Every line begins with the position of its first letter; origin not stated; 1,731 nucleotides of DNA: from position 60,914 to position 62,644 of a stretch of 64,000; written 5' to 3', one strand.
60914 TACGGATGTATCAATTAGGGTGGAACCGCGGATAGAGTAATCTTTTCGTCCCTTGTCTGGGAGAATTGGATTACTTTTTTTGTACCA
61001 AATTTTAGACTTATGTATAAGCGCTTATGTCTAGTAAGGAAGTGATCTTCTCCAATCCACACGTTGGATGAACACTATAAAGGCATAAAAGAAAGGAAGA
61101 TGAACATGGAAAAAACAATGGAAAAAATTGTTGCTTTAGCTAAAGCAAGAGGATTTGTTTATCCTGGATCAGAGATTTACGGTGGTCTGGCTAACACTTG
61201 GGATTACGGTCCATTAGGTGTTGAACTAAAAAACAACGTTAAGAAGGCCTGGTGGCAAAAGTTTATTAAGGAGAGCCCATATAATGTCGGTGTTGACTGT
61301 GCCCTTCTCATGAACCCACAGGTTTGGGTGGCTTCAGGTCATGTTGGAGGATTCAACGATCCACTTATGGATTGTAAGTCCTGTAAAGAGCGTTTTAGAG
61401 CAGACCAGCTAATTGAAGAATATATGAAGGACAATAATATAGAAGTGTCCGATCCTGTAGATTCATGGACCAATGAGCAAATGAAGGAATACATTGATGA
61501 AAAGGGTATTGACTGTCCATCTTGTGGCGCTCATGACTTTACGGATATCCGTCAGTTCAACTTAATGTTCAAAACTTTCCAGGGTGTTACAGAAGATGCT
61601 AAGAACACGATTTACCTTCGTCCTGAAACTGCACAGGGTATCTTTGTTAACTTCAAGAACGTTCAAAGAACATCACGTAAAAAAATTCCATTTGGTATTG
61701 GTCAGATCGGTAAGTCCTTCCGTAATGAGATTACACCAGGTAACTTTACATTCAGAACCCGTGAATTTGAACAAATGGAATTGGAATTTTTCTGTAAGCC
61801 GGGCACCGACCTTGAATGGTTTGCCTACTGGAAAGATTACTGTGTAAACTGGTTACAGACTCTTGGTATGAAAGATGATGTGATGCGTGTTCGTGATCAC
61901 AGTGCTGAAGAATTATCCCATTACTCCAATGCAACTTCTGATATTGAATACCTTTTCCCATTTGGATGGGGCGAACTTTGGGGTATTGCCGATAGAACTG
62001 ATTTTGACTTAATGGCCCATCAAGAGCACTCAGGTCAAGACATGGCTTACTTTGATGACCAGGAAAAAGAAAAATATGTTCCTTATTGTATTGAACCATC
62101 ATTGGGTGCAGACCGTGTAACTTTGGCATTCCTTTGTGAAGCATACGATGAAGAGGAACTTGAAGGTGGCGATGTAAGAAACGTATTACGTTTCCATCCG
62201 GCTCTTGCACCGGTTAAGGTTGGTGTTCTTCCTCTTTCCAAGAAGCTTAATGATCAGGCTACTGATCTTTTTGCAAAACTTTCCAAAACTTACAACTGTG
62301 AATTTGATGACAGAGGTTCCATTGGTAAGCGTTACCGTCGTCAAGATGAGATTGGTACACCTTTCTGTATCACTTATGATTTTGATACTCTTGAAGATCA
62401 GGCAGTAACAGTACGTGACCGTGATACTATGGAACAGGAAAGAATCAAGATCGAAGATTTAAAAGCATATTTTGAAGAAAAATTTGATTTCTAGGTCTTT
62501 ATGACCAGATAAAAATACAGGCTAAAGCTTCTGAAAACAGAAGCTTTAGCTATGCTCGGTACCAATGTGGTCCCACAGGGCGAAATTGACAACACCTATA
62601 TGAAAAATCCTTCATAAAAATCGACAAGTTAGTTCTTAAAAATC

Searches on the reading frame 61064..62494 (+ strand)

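Call 57: search_protein_families(library=pfam, proteins=[window:61064-62494:+], max_evalue=0.001)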
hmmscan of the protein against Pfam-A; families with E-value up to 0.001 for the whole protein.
window:61064-62494:+ (476 aa): 3 families
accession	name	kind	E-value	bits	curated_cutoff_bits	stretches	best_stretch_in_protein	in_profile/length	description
PF03129.25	HGTP_anticodon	-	1.4e-22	80.1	21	1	385-472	1-93/94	Anticodon binding domain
PF00587.30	tRNA-synt_2b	-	1.9e-10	41.6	29.3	1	177-352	5-171/179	tRNA synthetase class II core domain (G, H, P, S and T)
PF10281.14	Ish1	-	0.0009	20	26.6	0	133-150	2-19/37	Putative nuclear envelope organisation protein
